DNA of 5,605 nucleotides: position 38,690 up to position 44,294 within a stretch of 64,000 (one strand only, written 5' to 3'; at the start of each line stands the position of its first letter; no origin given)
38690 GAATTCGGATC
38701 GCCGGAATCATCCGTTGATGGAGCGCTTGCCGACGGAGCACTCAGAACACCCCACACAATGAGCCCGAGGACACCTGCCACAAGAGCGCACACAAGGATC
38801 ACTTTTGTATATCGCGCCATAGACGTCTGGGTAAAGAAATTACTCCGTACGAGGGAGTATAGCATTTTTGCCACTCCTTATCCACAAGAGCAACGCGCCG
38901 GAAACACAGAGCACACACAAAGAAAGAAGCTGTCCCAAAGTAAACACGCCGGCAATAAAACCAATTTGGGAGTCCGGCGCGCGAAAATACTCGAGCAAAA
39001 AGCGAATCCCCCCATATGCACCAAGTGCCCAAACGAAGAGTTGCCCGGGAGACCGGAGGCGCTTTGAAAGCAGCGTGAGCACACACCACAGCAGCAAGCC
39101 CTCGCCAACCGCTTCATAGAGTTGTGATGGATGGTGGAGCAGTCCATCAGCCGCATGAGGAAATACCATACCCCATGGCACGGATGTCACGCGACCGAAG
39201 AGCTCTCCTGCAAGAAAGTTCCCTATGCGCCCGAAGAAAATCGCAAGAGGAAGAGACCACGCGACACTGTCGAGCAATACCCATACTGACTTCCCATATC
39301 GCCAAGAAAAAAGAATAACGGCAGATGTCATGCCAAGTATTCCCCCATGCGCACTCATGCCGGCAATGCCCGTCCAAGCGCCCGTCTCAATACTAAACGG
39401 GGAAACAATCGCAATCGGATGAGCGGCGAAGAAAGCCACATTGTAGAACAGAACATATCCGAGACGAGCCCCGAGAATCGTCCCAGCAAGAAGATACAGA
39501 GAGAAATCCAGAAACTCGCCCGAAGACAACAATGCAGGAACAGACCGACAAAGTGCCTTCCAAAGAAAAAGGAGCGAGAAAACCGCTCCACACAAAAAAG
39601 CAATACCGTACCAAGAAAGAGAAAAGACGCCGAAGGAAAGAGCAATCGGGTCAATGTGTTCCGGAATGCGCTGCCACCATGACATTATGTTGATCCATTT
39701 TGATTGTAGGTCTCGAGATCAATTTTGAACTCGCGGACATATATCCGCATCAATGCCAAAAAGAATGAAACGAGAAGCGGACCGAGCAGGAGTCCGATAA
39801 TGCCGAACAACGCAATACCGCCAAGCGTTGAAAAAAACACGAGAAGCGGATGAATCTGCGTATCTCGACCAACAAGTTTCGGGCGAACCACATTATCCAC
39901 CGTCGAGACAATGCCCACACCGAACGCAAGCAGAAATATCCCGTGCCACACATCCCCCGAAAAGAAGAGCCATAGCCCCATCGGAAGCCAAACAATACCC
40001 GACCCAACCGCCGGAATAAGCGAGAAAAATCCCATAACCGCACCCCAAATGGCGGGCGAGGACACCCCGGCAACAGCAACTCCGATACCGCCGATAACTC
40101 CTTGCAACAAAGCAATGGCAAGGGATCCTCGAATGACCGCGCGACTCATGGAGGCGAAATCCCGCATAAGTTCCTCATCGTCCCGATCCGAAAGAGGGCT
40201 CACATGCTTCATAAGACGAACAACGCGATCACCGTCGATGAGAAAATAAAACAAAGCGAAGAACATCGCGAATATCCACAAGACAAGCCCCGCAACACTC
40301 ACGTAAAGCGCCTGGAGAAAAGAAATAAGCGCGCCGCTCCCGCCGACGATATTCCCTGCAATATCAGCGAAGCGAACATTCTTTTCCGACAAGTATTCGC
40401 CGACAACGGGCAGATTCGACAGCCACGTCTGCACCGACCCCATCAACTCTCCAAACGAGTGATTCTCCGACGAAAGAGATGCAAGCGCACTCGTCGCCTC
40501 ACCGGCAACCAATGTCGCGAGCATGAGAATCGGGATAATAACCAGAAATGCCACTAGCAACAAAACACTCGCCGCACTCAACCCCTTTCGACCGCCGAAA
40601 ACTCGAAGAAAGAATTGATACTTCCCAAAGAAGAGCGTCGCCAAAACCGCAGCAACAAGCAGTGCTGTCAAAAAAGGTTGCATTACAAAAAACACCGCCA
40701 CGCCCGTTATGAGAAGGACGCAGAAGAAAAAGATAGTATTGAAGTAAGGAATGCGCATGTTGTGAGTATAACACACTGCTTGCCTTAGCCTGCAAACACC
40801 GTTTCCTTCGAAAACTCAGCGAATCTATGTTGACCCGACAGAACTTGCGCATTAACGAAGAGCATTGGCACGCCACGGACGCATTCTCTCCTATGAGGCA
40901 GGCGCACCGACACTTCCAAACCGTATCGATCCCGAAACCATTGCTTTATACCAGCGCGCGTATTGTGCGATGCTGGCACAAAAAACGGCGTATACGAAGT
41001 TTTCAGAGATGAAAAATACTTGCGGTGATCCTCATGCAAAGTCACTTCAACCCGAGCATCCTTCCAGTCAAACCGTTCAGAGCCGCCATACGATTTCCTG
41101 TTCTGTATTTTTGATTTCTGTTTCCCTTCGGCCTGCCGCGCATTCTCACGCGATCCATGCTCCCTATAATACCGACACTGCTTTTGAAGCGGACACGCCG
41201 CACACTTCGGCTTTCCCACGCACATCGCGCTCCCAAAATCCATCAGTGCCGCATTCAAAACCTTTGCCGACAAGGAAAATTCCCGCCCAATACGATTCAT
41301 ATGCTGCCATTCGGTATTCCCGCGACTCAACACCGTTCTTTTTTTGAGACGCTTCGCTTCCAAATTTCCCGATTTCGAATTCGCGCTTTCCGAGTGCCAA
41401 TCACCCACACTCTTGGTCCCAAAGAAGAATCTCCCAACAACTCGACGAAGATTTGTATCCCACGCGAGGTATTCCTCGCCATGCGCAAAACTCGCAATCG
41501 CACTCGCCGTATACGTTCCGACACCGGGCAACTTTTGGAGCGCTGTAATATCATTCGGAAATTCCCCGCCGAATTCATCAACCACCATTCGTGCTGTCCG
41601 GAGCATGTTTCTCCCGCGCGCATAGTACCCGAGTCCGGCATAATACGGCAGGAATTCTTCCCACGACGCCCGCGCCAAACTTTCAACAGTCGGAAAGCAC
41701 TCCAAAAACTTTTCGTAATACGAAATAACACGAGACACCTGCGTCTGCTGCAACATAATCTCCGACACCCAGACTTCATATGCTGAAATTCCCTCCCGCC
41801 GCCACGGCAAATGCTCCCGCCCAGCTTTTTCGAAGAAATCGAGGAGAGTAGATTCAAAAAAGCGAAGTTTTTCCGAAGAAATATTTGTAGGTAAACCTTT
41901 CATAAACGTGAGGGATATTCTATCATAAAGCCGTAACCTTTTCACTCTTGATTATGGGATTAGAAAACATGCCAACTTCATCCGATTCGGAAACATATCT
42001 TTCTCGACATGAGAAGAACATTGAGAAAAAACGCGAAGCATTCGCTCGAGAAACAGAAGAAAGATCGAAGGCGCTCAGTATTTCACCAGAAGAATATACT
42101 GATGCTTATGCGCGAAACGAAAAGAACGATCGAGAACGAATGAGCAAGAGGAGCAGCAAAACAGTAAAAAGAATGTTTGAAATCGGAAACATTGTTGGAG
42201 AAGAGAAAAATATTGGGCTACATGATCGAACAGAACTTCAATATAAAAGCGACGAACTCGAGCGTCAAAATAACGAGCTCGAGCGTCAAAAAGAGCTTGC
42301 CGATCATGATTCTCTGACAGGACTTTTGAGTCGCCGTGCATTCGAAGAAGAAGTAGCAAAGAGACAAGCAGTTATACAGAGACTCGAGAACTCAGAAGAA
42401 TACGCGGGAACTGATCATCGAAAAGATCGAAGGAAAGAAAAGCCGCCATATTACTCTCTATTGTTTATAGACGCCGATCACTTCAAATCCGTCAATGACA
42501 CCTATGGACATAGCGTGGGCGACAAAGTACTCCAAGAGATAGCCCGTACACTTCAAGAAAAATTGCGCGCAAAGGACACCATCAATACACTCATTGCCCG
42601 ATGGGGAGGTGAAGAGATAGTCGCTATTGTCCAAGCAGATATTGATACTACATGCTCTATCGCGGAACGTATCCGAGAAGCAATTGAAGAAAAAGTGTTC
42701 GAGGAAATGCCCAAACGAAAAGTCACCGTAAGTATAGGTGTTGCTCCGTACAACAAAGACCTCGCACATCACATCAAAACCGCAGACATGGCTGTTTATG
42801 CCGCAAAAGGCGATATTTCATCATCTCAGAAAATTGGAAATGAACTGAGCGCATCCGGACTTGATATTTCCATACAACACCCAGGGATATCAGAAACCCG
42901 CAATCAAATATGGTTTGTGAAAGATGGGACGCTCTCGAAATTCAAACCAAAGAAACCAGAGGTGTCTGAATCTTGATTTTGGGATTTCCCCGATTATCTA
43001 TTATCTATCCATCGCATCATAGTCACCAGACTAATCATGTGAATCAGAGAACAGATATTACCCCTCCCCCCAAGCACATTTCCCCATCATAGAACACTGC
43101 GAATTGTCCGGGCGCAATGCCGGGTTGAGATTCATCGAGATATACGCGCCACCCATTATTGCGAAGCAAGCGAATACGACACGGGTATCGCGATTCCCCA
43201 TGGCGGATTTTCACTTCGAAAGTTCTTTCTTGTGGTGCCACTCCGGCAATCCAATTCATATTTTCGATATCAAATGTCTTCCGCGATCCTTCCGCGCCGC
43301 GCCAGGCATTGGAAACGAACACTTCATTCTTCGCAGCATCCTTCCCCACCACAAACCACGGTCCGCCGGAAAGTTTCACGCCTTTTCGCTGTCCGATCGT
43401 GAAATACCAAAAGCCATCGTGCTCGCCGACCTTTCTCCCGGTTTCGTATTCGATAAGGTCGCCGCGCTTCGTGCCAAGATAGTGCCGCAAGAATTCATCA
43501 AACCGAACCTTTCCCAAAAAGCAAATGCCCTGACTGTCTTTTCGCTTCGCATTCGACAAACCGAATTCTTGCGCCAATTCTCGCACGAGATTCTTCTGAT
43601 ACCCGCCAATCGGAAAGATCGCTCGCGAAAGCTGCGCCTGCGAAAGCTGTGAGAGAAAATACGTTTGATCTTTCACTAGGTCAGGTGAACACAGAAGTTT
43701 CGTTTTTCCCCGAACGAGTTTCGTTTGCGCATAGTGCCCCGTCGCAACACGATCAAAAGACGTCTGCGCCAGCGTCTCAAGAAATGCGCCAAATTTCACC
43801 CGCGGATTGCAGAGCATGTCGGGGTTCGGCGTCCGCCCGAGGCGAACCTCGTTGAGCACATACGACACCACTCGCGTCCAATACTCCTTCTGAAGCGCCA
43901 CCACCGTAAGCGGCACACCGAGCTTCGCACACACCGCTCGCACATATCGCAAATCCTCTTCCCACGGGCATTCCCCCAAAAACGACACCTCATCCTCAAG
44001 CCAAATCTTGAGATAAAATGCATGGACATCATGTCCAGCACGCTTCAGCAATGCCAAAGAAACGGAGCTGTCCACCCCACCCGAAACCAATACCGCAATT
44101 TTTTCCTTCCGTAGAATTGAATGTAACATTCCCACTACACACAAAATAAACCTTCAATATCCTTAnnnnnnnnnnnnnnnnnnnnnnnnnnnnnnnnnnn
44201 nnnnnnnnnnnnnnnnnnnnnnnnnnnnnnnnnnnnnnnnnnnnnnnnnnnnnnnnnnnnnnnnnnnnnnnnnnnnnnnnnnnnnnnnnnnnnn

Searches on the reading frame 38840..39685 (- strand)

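Call 62: search_protein_families(library=pfam, proteins=[window:38840-39685:-], max_evalue=0.001)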
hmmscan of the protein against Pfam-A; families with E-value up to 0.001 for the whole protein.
window:38840-39685:- (281 aa): 1 family
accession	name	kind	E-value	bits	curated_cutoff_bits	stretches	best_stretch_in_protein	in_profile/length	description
PF01790.23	LGT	-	3.2e-54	184.2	24.9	1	13-268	1-240/240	Prolipoprotein diacylglyceryl transferase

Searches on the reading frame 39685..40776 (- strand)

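Call 8: search_protein_families(library=pfam, proteins=[window:39685-40776:-], max_evalue=0.001)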
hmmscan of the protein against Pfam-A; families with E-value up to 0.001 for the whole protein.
window:39685-40776:- (363 aa): 1 family
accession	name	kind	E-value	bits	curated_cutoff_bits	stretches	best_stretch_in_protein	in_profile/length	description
PF01594.21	AI-2E_transport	-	3.8e-54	184.5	34.3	1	15-346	3-326/327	AI-2E family transporter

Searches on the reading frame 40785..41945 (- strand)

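Call 8: search_protein_families(library=pfam, proteins=[window:40785-41945:-], max_evalue=0.001)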
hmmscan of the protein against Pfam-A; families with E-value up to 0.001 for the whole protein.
window:40785-41945:- (386 aa): 2 families
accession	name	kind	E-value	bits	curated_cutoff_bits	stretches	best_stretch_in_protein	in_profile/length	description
PF00730.31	HhH-GPD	-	2.2e-15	57.3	26.2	1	60-178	1-91/108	HhH-GPD superfamily base excision DNA repair protein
PF00633.29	HHH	-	4e-07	30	24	1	125-153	2-30/30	Helix-hairpin-helix motif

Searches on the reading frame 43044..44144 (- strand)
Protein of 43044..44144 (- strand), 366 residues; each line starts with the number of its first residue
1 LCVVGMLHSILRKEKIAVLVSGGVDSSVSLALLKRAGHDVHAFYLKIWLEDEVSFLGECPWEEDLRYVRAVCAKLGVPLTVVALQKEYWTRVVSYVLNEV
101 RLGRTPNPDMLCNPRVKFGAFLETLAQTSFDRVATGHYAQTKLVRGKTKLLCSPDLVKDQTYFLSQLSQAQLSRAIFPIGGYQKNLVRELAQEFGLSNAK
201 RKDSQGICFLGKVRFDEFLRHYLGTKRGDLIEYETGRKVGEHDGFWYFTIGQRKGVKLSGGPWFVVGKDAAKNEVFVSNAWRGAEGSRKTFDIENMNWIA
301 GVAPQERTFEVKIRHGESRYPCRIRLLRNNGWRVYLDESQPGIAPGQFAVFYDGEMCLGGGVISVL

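Call 8: search_protein_families(library=pfam, proteins=[window:43044-44144:-], max_evalue=0.001)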
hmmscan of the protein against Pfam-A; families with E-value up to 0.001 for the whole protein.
window:43044-44144:- (366 aa): 4 families
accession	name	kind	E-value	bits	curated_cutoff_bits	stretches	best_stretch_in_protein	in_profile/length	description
PF03054.22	tRNA_Me_trans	-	6.1e-73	245.2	20.6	1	15-212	2-202/202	tRNA methyl transferase HUP domain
PF20259.3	tRNA_Me_trans_M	-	4.9e-24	84.1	27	1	217-278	2-65/66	tRNA methyl transferase PRC-barrel domain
PF20258.4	tRNA_Me_trans_C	-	3.4e-22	79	20.6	1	289-363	2-77/77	Aminomethyltransferase beta-barrel domain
PF00733.27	Asn_synthase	-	1.4e-05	25.4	21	1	14-88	18-83/354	Asparagine synthase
